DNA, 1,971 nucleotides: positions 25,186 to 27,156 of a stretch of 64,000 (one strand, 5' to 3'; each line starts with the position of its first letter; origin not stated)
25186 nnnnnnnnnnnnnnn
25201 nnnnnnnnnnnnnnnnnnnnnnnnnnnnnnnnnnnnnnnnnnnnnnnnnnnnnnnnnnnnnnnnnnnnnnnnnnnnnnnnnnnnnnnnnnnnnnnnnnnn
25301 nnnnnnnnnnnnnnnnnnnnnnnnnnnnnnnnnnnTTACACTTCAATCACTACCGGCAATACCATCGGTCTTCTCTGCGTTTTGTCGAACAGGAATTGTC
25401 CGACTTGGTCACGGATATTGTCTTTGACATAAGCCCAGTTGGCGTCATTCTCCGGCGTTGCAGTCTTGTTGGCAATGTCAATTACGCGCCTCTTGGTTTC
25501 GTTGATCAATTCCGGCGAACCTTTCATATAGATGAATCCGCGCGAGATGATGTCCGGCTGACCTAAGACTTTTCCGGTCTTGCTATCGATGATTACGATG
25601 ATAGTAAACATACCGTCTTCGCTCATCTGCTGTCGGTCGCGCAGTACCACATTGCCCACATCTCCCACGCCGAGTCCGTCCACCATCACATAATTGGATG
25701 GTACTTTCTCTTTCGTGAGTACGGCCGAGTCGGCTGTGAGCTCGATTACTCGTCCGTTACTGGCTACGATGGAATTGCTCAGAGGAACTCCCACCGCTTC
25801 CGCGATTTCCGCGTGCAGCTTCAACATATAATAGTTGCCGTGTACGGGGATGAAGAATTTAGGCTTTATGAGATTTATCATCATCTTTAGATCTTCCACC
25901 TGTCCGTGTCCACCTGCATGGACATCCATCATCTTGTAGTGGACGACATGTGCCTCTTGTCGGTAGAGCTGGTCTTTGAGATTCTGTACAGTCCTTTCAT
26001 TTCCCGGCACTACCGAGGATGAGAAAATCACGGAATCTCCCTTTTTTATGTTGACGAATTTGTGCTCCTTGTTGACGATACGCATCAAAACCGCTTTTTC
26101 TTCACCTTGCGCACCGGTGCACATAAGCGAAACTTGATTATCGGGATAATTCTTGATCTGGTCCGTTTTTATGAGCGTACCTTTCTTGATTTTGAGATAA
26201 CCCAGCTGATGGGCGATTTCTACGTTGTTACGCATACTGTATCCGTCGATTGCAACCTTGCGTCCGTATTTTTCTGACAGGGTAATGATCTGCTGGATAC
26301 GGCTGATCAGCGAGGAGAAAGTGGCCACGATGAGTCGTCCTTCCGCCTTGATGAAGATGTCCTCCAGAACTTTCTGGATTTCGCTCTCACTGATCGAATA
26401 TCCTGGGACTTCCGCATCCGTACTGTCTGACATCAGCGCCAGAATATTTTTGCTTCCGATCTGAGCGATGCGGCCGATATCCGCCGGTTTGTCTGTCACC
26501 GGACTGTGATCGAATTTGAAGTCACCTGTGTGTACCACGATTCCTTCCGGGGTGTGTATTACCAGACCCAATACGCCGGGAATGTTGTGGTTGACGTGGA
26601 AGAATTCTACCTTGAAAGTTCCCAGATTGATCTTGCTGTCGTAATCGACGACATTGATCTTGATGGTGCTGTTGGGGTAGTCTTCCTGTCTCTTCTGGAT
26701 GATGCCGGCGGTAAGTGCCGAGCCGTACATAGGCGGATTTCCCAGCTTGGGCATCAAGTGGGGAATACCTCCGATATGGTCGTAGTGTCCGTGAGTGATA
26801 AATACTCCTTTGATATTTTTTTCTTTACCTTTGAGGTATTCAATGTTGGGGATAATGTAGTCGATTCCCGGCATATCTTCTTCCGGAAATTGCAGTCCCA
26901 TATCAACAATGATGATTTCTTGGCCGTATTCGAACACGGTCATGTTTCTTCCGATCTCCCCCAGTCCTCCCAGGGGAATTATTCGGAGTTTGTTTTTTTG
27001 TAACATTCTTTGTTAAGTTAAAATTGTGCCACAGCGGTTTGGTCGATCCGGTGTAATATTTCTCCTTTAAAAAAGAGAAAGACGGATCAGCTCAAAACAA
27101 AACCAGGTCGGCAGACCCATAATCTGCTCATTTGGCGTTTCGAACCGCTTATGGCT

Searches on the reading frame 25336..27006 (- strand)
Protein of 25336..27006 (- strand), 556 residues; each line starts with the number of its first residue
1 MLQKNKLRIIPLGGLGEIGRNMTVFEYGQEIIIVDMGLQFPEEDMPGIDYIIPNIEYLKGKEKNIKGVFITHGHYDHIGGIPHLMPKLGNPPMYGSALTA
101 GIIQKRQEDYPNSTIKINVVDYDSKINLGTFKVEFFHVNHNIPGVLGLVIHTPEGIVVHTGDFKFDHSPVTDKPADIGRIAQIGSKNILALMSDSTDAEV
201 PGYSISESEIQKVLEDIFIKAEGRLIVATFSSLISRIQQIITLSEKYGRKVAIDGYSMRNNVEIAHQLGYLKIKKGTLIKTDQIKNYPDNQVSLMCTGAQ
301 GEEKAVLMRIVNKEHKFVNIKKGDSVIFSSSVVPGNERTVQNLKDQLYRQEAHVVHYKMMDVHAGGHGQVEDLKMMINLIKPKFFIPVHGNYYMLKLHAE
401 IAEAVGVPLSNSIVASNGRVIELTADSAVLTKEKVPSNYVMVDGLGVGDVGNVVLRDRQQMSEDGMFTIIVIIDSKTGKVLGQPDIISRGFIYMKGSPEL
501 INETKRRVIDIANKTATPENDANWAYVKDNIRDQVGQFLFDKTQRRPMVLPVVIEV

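Call 11: search_protein_families(library=pfam, proteins=[window:25336-27006:-], max_evalue=1)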
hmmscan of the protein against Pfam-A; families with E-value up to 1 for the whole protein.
window:25336-27006:- (556 aa): 6 families
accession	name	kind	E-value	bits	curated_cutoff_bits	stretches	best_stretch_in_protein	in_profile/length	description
PF22505.1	RNase_J_b_CASP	-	1.9e-45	154.1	27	1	222-347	1-126/126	Ribonuclease J, beta-CASP domain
PF17770.6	RNase_J_C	-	2.5e-32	112.3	23.8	1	454-556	1-102/102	Ribonuclease J C-terminal domain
PF00753.33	Lactamase_B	-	4.3e-15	56.6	22.7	1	18-174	4-161/196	Metallo-beta-lactamase superfamily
PF12706.13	Lactamase_B_2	-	6.9e-13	49.1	27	1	63-164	29-144/200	Beta-lactamase superfamily domain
PF07521.17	RMMBL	-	8.8e-07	29.3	21.6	1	362-406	11-57/63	Zn-dependent metallo-hydrolase RNA specificity domain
PF11061.14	Tsr0524-like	-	0.22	11.9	25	0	337-361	12-37/61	Cytochrome b6f, subunit Tsr0524-like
